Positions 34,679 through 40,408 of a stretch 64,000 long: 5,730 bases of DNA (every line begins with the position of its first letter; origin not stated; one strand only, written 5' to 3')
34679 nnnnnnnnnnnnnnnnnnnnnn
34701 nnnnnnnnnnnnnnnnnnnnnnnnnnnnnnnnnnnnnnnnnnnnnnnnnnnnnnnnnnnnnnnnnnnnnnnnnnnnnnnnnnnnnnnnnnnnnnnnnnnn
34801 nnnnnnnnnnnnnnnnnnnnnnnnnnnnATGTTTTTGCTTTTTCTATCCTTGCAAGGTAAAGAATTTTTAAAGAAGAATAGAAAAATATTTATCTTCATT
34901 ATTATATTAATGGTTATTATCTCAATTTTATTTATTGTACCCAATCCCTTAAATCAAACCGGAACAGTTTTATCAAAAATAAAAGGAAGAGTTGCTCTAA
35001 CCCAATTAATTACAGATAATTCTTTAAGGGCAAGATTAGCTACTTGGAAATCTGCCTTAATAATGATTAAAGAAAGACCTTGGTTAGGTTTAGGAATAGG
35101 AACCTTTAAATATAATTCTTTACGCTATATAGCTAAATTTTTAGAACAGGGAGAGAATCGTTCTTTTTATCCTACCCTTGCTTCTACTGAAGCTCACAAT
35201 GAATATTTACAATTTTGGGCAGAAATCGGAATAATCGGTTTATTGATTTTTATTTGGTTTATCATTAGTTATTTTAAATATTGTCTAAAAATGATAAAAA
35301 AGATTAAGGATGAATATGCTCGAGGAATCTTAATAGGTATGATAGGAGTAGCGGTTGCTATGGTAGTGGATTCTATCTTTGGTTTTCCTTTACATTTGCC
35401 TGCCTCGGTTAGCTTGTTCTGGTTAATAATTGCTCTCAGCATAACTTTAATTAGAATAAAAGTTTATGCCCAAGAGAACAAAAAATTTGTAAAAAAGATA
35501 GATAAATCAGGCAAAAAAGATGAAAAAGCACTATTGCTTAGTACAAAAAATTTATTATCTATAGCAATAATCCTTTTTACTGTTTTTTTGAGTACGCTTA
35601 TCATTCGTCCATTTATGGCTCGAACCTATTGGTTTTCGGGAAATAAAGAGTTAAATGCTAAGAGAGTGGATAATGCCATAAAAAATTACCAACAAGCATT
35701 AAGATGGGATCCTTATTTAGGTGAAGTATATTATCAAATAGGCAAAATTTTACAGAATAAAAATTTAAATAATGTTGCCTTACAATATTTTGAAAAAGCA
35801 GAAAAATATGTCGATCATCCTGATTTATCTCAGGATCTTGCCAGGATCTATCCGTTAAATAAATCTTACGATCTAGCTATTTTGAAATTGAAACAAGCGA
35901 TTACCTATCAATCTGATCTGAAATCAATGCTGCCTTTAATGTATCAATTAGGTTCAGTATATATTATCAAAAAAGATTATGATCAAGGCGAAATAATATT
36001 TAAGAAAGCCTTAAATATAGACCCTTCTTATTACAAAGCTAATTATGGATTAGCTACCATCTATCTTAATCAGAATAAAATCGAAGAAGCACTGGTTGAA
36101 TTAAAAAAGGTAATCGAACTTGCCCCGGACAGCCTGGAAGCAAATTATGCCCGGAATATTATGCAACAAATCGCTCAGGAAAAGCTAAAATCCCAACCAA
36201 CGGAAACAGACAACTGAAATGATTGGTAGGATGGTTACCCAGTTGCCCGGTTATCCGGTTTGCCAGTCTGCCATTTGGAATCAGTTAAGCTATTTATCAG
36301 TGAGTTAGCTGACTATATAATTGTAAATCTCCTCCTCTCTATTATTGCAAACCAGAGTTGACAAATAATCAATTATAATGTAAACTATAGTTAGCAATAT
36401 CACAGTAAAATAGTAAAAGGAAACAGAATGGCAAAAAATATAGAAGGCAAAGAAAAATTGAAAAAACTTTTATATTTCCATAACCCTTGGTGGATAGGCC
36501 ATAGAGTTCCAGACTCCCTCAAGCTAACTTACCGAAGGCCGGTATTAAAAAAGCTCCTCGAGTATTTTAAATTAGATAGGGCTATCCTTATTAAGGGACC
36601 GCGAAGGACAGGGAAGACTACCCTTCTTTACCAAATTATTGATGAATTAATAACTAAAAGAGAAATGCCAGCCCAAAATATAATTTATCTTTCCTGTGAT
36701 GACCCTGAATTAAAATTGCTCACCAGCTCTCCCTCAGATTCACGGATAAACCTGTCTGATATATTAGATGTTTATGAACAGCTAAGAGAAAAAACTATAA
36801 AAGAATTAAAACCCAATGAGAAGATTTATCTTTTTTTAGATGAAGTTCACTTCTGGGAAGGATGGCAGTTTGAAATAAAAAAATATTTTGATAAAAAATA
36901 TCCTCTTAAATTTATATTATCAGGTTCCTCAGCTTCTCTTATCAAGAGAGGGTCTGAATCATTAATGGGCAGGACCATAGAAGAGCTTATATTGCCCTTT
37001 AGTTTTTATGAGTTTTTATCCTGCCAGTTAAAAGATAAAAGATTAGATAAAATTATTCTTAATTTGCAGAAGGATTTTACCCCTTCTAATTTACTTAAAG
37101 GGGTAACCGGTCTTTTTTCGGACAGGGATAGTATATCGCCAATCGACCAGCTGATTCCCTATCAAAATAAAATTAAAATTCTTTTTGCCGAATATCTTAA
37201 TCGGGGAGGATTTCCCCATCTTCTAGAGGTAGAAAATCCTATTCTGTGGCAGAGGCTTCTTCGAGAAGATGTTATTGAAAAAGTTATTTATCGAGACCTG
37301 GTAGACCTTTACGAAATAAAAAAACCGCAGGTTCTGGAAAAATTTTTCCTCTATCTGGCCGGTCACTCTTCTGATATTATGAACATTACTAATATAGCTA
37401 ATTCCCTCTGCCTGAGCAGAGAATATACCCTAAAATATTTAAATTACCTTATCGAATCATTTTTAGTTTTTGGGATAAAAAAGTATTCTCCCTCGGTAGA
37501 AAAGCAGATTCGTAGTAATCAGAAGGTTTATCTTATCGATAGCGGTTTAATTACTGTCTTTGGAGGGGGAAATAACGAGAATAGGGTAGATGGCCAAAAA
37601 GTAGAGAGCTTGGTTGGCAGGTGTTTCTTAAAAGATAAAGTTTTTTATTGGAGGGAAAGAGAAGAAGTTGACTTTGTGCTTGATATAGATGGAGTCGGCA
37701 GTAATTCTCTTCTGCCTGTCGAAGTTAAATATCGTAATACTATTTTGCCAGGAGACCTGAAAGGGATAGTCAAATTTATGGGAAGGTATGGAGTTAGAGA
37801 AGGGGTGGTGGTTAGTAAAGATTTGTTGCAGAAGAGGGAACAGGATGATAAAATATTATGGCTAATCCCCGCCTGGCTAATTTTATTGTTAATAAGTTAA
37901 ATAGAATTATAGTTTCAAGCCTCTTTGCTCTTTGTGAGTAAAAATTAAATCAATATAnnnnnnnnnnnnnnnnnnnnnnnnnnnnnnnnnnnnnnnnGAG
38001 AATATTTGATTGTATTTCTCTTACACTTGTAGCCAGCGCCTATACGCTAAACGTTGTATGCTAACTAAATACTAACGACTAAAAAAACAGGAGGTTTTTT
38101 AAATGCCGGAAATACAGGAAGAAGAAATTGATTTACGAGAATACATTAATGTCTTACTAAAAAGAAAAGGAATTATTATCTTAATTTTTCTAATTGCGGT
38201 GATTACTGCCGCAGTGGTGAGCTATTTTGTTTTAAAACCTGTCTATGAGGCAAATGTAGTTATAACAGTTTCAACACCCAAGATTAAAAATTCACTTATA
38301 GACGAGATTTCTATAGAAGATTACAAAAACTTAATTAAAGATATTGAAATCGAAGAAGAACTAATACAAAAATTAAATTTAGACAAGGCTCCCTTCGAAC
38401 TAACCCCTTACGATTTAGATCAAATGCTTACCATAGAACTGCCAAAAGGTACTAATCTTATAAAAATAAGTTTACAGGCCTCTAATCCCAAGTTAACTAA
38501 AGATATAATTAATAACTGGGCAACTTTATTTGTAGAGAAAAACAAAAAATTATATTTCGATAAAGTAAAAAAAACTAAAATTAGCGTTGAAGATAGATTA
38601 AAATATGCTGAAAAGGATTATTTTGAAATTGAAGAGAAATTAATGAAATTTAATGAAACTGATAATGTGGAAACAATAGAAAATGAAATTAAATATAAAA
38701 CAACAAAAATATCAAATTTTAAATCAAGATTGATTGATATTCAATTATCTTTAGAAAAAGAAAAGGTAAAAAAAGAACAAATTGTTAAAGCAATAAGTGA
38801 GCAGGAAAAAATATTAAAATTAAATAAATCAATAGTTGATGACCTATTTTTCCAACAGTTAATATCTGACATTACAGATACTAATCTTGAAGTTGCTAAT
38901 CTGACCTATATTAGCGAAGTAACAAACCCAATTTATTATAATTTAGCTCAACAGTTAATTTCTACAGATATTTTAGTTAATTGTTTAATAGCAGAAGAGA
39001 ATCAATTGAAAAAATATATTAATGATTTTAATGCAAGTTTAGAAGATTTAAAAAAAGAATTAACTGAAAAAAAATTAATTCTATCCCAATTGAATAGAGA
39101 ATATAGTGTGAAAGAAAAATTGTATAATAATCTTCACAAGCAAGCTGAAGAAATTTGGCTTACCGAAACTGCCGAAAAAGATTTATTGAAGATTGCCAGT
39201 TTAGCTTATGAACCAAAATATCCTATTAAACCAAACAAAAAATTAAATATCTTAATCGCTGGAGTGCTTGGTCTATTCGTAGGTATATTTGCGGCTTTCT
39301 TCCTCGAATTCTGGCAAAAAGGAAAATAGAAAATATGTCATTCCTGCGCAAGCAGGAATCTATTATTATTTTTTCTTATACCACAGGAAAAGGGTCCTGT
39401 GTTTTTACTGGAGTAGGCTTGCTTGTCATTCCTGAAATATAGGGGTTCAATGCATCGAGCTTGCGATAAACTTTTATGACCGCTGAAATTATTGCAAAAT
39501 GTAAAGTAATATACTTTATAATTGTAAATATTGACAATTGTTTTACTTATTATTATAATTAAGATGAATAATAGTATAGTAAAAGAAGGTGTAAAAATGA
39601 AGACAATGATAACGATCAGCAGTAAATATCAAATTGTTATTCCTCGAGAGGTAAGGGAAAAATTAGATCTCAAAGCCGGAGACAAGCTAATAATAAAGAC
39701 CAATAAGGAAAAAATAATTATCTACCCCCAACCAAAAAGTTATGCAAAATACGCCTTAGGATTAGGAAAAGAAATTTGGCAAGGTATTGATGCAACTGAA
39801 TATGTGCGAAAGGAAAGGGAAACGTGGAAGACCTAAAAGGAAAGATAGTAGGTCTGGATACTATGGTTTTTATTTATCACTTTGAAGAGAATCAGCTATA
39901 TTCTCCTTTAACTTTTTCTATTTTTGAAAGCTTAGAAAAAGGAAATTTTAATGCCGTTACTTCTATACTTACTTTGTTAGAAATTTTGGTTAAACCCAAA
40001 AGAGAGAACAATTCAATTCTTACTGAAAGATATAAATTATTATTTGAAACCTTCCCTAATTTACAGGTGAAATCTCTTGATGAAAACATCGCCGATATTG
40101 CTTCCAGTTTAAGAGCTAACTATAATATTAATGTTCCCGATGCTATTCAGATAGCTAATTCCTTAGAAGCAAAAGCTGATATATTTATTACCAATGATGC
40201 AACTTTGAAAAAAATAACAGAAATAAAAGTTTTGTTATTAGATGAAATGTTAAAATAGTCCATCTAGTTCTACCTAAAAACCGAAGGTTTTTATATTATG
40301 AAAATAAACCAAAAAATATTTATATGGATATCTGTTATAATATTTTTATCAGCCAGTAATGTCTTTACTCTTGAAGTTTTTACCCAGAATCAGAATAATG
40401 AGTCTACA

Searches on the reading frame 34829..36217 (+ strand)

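Call 38: search_protein_families(library=pfam, proteins=[window:34829-36217:+], max_evalue=1e-8)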
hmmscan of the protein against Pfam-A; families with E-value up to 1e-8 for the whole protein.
window:34829-36217:+ (462 aa): 7 families
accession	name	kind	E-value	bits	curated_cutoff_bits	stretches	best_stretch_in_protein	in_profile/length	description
PF04932.20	Wzy_C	-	3.9e-19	69.3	31.7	1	11-142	35-149/149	O-Antigen ligase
PF13181.12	TPR_8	-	6.6e-19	66.8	25.7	0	370-400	3-33/34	Tetratricopeptide repeat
PF07719.23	TPR_2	-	3.5e-16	58.3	27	0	403-434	2-33/34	Tetratricopeptide repeat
PF14559.12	TPR_19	-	7e-14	52.3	25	0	381-437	4-60/68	Tetratricopeptide repeat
PF00515.34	TPR_1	-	5.1e-12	45.5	27.8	0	403-434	2-33/34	Tetratricopeptide repeat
PF13414.12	TPR_11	-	1.5e-11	44.2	26.8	0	278-311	8-41/42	TPR repeat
PF13431.12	TPR_17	-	7.1e-11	41.9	24.4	0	391-422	2-33/34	Tetratricopeptide repeat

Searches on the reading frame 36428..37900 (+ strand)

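Call 38: search_protein_families(library=pfam, proteins=[window:36428-37900:+], max_evalue=1e-8)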
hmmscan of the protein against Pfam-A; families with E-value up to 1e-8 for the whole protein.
window:36428-37900:+ (490 aa): 2 families
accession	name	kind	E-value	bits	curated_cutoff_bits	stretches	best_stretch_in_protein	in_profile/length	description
PF13173.12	AAA_14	-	9.1e-31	107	27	1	51-197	3-129/129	AAA domain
PF13635.12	DUF4143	-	1.8e-23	83.5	28.1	1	289-436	2-160/160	Domain of unknown function (DUF4143)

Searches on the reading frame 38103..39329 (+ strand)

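Call 38: search_protein_families(library=pfam, proteins=[window:38103-39329:+], max_evalue=1e-8)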
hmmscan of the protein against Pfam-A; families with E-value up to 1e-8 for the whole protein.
window:38103-39329:+ (408 aa): 2 families
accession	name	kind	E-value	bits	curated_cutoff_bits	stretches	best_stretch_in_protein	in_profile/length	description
PF02706.20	Wzz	-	5e-13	49.6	25.5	1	7-90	1-90/91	Chain length determinant protein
PF13807.11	GNVR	-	2.6e-10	40.5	27.7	1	323-400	4-79/82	G-rich domain on putative tyrosine kinase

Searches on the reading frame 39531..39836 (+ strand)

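Call 101: search_protein_families(library=pfam, proteins=[window:39531-39836:+], max_evalue=0.001)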
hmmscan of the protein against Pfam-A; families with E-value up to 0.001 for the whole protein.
window:39531-39836:+ (101 aa): 1 family
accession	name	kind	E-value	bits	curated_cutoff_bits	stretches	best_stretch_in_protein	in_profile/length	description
PF04014.23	MazE_antitoxin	-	3e-14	53.1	24.7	1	28-70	3-46/48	Antidote-toxin recognition MazE, bacterial antitoxin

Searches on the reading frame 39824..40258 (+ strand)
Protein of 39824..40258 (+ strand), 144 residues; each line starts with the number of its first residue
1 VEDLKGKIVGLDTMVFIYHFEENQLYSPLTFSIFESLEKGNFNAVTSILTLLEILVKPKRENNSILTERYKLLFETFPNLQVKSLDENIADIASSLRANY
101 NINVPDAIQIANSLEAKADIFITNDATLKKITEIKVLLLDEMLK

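Call 101: search_protein_families(library=pfam, proteins=[window:39824-40258:+], max_evalue=0.001)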
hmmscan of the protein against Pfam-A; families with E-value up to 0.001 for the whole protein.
window:39824-40258:+ (144 aa): 1 family
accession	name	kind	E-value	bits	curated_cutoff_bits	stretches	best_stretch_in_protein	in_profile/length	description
PF01850.27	PIN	-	4e-13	50.5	23.6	1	11-132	3-118/120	PIN domain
